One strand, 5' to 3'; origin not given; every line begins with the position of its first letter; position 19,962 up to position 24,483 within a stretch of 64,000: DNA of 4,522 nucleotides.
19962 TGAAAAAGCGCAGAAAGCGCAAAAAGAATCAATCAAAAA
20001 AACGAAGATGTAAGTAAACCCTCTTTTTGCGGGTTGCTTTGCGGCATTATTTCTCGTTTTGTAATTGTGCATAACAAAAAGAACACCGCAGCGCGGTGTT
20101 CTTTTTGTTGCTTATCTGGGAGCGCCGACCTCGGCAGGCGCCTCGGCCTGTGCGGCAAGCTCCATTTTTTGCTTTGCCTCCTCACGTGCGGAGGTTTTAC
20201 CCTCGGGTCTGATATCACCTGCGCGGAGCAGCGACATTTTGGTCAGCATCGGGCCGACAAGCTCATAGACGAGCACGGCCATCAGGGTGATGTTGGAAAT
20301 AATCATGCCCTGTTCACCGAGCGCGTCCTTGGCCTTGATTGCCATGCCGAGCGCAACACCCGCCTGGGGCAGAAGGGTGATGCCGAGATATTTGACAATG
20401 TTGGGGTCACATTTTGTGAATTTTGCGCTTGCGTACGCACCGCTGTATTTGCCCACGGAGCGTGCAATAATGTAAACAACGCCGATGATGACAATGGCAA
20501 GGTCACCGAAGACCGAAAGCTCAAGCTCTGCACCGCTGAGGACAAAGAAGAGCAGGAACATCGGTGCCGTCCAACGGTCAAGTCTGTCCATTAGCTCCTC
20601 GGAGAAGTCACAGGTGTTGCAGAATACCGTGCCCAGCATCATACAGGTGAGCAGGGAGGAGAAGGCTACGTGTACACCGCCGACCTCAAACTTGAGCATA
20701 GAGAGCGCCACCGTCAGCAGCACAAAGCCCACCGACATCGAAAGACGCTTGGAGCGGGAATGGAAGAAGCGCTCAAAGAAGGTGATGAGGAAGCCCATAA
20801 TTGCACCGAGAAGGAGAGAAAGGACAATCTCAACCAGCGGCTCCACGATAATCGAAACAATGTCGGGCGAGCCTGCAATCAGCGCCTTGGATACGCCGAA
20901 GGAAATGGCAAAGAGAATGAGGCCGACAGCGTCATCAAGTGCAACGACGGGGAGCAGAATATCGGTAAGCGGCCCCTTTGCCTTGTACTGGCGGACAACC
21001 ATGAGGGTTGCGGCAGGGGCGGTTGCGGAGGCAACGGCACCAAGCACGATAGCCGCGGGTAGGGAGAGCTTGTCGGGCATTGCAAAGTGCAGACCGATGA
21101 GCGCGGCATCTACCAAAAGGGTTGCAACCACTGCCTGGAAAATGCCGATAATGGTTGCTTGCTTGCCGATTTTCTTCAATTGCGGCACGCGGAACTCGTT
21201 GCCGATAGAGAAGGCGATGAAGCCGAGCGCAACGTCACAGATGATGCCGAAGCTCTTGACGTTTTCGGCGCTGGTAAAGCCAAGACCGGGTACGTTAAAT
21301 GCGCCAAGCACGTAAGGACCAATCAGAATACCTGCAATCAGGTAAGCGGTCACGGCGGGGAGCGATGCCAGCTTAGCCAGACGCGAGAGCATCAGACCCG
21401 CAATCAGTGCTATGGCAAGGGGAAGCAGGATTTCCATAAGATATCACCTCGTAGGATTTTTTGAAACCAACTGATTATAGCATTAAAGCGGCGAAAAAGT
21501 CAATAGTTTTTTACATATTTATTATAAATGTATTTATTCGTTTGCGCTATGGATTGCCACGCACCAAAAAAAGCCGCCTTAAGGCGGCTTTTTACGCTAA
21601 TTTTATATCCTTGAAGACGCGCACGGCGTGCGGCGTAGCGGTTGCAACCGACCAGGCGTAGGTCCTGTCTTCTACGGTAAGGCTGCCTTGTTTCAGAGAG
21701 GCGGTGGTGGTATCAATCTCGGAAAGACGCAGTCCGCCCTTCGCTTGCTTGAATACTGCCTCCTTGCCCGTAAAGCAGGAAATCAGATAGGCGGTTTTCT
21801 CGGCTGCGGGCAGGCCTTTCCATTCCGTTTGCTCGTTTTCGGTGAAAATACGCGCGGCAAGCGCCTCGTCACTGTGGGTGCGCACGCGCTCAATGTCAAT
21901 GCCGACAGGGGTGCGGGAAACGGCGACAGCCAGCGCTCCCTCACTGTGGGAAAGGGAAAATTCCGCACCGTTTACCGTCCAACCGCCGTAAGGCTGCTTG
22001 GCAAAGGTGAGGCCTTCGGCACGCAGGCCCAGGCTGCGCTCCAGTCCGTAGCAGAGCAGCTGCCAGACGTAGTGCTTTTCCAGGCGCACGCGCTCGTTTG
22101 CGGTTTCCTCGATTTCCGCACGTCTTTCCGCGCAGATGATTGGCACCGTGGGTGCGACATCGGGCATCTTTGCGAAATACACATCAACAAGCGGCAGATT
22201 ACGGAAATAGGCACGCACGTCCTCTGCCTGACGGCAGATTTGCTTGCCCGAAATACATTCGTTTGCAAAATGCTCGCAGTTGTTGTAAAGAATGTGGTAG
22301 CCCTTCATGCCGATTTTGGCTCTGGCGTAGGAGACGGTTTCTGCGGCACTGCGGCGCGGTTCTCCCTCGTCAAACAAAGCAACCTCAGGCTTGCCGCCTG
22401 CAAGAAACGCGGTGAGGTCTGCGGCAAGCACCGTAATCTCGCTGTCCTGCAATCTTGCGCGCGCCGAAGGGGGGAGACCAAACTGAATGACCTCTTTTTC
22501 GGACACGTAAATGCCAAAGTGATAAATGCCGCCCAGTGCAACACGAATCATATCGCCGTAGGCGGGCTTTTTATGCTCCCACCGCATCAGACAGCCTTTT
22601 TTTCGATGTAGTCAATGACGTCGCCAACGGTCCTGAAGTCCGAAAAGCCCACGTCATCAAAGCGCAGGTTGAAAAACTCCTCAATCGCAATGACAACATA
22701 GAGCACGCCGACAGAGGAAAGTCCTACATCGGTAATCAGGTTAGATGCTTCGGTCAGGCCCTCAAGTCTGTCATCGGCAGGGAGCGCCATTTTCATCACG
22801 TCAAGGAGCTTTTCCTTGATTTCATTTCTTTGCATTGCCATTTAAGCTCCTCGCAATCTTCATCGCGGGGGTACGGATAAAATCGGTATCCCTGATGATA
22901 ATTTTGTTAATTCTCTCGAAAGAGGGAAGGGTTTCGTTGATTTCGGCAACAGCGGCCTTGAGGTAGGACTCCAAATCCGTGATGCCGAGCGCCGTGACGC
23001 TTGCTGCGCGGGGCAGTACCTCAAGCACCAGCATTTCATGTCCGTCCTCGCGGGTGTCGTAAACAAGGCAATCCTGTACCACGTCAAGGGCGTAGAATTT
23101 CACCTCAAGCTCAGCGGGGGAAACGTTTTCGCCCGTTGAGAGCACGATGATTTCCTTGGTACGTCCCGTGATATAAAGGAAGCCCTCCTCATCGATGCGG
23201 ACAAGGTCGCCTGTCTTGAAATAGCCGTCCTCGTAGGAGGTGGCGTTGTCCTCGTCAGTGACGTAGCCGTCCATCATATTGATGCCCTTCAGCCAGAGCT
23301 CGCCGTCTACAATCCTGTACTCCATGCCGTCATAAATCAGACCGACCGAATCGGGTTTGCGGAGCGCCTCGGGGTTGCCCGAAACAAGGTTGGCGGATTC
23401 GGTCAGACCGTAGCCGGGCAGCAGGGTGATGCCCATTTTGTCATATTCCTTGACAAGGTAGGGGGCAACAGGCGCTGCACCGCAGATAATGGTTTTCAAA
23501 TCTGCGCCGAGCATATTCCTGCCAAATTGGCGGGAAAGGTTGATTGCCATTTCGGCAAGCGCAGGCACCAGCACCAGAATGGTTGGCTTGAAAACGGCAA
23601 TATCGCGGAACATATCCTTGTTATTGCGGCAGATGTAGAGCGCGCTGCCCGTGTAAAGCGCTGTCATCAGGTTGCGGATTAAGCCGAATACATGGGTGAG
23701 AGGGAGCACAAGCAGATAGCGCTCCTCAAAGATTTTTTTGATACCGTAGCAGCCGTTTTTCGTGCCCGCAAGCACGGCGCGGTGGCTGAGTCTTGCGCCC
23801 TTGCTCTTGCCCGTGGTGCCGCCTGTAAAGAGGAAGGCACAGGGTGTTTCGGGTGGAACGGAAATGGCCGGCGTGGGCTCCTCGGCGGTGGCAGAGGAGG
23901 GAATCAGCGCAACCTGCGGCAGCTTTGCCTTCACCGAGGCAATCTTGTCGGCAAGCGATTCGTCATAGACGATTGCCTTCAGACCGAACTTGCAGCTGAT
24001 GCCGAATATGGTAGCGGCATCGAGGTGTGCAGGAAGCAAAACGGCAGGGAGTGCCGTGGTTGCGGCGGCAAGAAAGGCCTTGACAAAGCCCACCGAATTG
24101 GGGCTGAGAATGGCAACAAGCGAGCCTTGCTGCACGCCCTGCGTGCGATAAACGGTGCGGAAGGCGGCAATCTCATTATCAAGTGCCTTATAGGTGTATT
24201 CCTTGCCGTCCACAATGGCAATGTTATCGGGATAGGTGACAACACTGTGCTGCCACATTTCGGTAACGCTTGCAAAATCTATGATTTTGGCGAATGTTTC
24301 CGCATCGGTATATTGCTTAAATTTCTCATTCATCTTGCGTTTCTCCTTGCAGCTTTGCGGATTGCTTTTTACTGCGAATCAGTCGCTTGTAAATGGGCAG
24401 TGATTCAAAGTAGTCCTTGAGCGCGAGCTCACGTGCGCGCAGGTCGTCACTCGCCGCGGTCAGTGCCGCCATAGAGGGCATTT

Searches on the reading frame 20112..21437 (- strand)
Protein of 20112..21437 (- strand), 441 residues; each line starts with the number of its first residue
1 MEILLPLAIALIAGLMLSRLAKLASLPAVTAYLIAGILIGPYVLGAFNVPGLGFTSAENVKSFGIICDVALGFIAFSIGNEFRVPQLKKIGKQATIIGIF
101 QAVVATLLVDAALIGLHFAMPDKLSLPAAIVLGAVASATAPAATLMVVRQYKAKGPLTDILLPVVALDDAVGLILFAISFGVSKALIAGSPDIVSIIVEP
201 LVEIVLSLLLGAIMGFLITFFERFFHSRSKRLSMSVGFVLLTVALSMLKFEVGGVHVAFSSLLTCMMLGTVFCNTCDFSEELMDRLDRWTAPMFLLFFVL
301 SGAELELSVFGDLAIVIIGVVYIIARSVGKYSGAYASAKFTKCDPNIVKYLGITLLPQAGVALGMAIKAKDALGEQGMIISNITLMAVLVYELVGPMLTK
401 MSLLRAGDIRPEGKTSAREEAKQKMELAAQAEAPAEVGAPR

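Call 36: search_protein_families(library=pfam, proteins=[window:20112-21437:-], max_evalue=0.00001)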
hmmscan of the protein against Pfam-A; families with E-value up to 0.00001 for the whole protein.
window:20112-21437:- (441 aa): 1 family
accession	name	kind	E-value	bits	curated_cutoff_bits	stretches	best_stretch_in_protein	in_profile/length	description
PF00999.27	Na_H_Exchanger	-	1.3e-32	113.6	26.2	1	8-398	2-368/375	Sodium/hydrogen exchanger, transmembrane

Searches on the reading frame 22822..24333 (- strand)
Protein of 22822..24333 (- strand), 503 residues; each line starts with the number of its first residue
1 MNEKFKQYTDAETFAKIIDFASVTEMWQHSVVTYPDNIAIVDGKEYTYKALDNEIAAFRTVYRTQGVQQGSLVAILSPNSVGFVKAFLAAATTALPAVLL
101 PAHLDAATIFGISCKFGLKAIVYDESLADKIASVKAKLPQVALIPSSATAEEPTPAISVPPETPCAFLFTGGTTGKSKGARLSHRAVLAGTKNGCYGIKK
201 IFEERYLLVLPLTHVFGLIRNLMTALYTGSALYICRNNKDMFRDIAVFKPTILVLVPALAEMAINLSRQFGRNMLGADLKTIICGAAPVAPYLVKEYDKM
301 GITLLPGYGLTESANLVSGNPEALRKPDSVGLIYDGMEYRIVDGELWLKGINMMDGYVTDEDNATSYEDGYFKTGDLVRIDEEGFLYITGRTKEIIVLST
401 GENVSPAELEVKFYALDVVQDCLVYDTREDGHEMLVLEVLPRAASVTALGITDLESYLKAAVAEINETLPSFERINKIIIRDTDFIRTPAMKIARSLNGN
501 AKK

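Call 36: search_protein_families(library=pfam, proteins=[window:22822-24333:-], max_evalue=0.00001)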
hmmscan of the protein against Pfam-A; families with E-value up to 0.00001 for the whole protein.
window:22822-24333:- (503 aa): 2 families
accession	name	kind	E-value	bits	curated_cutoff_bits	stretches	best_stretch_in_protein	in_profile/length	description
PF00501.34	AMP-binding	-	1.2e-56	192.6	29.9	1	28-357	2-383/384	AMP-binding enzyme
PF23562.2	AMP-binding_C_3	-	7.5e-07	30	20.8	1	394-495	2-105/124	AMP-binding enzyme C-terminal domain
